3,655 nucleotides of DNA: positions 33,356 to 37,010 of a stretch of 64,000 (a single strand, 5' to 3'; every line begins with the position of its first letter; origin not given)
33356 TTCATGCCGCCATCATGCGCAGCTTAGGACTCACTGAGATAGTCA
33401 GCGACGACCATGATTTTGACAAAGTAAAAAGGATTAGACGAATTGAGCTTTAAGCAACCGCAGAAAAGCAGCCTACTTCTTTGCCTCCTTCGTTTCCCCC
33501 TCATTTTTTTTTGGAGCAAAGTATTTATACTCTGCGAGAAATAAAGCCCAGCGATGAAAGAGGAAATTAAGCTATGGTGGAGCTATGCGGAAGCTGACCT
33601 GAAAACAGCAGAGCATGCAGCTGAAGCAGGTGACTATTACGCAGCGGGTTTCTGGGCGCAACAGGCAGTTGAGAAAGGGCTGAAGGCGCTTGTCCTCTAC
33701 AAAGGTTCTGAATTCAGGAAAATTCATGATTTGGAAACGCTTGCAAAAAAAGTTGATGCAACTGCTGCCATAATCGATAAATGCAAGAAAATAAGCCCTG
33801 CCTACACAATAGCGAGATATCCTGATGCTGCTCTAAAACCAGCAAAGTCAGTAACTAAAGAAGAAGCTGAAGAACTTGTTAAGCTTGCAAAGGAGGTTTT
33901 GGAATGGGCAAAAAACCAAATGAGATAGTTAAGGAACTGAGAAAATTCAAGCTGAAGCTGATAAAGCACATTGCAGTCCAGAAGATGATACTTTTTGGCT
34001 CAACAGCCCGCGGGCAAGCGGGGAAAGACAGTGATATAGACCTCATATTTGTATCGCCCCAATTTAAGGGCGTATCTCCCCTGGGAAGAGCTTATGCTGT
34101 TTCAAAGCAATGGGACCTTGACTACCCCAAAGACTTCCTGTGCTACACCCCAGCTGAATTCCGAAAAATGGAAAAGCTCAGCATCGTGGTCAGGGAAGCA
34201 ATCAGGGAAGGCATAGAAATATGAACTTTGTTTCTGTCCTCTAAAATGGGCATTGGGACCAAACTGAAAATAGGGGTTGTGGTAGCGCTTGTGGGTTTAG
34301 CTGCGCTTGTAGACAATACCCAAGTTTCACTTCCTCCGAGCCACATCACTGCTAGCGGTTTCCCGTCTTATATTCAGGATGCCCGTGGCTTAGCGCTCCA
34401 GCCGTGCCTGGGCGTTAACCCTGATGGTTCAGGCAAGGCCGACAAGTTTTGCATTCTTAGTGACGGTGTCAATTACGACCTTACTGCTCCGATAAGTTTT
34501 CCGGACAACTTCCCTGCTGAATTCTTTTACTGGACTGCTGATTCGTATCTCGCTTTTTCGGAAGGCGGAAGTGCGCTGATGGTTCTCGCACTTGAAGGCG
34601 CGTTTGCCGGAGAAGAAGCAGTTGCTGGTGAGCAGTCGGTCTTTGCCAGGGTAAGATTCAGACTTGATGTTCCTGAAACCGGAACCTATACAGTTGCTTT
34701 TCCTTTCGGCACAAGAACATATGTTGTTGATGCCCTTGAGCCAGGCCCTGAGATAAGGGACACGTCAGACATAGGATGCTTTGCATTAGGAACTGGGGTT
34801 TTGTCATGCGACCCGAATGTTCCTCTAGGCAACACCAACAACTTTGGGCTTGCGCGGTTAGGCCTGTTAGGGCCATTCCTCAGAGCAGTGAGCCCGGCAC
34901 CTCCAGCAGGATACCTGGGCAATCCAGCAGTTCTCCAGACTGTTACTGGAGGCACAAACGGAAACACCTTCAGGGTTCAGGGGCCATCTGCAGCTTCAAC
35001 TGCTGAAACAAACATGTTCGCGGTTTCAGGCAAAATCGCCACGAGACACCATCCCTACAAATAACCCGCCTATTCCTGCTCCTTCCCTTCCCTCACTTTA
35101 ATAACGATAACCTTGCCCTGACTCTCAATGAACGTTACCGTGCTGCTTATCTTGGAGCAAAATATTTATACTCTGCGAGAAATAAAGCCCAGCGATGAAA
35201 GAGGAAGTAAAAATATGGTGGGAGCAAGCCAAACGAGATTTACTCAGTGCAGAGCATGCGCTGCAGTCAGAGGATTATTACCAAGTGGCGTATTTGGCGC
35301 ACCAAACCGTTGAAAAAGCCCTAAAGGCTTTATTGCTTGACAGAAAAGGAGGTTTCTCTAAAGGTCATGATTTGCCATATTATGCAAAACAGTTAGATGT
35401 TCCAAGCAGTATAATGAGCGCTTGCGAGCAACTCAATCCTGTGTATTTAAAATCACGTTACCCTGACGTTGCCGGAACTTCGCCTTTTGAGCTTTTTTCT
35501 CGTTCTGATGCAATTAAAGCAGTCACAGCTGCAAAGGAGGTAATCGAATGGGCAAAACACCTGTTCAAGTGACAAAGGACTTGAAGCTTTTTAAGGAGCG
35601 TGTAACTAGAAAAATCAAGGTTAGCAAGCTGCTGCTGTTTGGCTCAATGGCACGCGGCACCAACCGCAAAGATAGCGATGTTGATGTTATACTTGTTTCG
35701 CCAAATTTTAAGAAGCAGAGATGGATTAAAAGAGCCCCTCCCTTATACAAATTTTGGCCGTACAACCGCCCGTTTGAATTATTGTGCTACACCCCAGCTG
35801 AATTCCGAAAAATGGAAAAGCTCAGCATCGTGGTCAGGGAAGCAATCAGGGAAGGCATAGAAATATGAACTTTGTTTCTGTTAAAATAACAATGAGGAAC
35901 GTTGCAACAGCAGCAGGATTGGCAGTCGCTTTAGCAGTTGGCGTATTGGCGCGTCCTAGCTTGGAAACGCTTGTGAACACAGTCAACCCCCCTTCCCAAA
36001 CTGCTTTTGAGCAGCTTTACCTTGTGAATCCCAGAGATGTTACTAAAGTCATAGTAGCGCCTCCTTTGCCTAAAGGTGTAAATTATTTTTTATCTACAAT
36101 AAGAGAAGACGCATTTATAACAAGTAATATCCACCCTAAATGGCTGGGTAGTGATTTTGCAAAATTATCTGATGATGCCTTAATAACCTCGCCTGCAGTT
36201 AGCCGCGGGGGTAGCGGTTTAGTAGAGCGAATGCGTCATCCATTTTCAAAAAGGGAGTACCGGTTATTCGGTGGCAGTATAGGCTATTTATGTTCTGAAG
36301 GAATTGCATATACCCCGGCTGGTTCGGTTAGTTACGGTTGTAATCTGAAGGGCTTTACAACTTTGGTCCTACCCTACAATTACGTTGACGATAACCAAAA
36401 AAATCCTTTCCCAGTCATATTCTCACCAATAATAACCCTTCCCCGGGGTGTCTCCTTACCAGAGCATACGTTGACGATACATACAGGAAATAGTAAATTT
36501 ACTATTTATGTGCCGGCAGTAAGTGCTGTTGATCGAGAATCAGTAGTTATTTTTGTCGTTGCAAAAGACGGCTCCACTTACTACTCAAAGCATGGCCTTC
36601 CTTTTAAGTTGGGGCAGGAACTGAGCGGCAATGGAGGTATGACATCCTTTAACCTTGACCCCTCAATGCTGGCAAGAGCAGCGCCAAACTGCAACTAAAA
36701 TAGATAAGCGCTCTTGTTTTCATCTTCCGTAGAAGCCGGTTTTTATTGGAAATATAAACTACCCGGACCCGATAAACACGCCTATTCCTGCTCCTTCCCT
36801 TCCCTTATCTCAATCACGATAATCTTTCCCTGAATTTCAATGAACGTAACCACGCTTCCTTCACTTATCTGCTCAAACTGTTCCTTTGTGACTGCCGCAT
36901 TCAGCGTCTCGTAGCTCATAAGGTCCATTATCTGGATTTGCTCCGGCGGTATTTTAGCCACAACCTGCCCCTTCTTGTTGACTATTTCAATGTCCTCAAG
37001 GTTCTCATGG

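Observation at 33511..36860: Mosaic tandem HEPN-MNT-secreted-protein cassettes with perfectly conserved junction blocks, abutting aIF5A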

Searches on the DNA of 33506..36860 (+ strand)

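Call 87: search_dna_similar(query=window:33506-36860:+, collection=plasmids, mode=distant, max_rows=8)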
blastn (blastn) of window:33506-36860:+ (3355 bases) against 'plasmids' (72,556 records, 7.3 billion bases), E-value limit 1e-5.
No match.

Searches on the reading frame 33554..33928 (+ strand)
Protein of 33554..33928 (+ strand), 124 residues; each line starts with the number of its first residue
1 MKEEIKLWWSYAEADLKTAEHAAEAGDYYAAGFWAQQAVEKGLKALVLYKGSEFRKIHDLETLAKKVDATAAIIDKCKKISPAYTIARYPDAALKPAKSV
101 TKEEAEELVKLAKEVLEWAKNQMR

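Call 4: search_protein_families(library=pfam, proteins=[window:33554-33928:+], max_evalue=0.01)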
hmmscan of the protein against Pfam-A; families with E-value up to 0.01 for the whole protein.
window:33554-33928:+ (124 aa): 2 families
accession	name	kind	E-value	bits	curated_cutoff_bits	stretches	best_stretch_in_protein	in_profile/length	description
PF05168.19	HEPN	-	6e-30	104.2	22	1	6-121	2-116/117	HEPN domain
PF18728.6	HEPN_AbiV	-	0.0062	17.1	27.1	0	93-116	131-154/155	AbiV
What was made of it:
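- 33554..33928 (+): HEPN1 (124 aa). PF05168, E = 6e-30 (call 4).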

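Call 27: find_encoding_contigs(protein=window:33554-33928:+, flank=10000, max_places=10)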
Protein window:33554-33928:+ (124 aa): 1 contig read that carries it; 1 place shown.
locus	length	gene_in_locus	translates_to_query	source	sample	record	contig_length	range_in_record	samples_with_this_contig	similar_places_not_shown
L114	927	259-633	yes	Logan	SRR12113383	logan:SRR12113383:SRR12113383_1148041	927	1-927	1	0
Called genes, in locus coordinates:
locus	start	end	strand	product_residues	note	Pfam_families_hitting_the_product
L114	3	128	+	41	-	?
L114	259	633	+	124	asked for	PF05168:HEPN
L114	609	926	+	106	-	?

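Call 29: list_cluster_members(proteins=[P0040, window:33554-33928:+, window:33904-34224:+, window:35195-35572:+, window:35548-35868:+, window:35865-36698:+, window:34246-35064:+, window:36782-37204:-])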
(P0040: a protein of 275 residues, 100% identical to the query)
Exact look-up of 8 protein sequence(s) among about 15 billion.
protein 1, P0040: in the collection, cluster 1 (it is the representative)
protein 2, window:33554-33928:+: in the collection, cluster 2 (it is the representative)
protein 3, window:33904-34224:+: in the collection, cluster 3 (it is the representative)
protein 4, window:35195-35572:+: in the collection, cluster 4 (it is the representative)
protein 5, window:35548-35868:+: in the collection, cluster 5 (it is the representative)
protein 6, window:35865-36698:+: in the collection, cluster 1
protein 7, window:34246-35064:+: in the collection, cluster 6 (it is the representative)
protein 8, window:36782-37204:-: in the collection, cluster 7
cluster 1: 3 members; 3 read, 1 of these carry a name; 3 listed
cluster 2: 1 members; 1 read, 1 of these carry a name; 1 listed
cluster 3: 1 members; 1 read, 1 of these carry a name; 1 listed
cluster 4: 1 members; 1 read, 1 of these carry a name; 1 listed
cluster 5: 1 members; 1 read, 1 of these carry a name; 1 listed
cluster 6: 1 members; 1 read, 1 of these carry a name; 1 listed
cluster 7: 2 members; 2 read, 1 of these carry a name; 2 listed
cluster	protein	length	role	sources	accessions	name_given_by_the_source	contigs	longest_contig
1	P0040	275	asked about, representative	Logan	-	-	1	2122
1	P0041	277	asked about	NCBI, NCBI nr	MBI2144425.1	hypothetical protein HYU17_04730 [Candidatus Woesearchaeota archaeon] | hypothetical protein [Candidatus Woesearchaeota archaeon]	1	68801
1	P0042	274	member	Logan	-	-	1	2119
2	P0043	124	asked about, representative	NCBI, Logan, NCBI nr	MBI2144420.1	HEPN domain-containing protein [Candidatus Woesearchaeota archaeon]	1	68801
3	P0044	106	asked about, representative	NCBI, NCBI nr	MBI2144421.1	nucleotidyltransferase domain-containing protein [Candidatus Woesearchaeota archaeon]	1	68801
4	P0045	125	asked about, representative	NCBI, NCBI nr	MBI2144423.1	HEPN domain-containing protein [Candidatus Woesearchaeota archaeon]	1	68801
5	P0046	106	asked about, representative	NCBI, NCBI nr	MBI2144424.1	nucleotidyltransferase domain-containing protein [Candidatus Woesearchaeota archaeon]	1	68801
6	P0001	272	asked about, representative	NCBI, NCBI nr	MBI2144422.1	hypothetical protein HYU17_04715 [Candidatus Woesearchaeota archaeon] | hypothetical protein [Candidatus Woesearchaeota archaeon]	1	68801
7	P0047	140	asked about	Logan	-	-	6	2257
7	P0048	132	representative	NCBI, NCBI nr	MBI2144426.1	hypothetical protein HYU17_04735 [Candidatus Woesearchaeota archaeon] | hypothetical protein [Candidatus Woesearchaeota archaeon]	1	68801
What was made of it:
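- Only the MAG carries HEPN2, MNT2 and the 277-aa form of cargo 2 (call 29).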

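Call 46: search_protein_families(library=ncbifam, proteins=[window:33554-33928:+], max_evalue=0.01)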
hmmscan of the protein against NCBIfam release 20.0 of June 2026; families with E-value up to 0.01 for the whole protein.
window:33554-33928:+ (124 aa): 0 families
